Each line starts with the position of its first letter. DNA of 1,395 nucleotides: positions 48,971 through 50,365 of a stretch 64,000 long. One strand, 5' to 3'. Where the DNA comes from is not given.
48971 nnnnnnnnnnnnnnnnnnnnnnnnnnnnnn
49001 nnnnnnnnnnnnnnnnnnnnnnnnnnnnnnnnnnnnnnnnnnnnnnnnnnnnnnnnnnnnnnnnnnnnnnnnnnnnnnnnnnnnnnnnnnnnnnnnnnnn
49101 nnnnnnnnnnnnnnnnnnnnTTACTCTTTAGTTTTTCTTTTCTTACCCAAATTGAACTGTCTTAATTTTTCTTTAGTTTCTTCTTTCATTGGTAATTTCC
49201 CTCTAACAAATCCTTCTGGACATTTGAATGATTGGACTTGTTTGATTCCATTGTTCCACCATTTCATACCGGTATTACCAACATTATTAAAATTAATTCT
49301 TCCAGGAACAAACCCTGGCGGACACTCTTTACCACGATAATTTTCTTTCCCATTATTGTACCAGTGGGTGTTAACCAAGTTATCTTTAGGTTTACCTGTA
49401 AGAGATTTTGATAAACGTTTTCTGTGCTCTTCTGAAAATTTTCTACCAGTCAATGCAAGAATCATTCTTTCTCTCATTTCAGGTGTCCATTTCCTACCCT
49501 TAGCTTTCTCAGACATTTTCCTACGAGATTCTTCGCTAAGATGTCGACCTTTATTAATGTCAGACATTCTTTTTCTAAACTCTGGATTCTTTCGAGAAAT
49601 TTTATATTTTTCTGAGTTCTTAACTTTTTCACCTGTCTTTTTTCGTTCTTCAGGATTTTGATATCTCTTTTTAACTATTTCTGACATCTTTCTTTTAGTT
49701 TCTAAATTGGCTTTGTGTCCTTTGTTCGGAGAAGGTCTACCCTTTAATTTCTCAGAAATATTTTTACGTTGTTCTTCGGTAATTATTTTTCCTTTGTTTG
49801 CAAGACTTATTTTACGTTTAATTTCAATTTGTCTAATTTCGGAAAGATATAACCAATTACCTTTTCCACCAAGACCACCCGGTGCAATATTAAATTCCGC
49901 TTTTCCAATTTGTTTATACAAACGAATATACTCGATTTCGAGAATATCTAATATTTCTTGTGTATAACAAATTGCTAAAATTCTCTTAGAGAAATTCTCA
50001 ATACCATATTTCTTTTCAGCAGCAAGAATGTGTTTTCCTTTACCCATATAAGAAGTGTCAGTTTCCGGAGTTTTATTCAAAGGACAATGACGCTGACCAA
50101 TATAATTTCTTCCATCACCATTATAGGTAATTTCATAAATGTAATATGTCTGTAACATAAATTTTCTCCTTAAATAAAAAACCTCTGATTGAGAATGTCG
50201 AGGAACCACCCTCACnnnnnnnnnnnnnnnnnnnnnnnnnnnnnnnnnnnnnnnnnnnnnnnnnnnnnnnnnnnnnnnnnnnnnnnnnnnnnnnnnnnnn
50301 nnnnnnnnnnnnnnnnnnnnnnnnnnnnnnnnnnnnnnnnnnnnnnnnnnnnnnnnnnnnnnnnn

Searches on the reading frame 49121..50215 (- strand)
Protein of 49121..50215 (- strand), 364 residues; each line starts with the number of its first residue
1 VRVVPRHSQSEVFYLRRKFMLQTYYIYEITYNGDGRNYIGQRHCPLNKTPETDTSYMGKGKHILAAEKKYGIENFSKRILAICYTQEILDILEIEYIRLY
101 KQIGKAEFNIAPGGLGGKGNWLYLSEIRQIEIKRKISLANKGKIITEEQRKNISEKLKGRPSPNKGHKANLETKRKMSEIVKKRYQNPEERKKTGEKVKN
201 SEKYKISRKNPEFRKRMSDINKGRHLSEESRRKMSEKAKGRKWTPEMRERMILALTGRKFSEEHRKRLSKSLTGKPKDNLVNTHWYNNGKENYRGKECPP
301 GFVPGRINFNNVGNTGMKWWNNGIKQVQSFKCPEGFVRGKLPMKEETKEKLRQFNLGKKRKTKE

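Call 20: search_protein_families(library=phrogs, proteins=[window:49121-50215:-], max_evalue=0.00001)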
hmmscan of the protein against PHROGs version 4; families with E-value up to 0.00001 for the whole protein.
window:49121-50215:- (364 aa): 2 families
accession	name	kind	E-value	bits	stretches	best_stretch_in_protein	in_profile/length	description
phrog_314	-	DNA, RNA and nucleotide metabolism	8.6e-38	131.6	1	18-212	173-371/574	homing endonuclease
phrog_7168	-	DNA, RNA and nucleotide metabolism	9.6e-09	36.1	1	25-157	3-144/284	homing endonuclease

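Call 60: search_protein_families(library=pfam, proteins=[window:49121-50215:-], max_evalue=0.001)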
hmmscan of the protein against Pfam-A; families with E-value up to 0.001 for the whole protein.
window:49121-50215:- (364 aa): 2 families
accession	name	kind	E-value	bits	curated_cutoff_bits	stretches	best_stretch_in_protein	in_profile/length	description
PF07460.16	NUMOD3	-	2.6e-12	46.9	20.4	1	142-178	1-37/37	NUMOD3 motif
PF19835.5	SegE_GIY-YIG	-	0.00011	22.9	25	1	24-104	18-108/123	Putative endonuclease segE, GIY-YIG domain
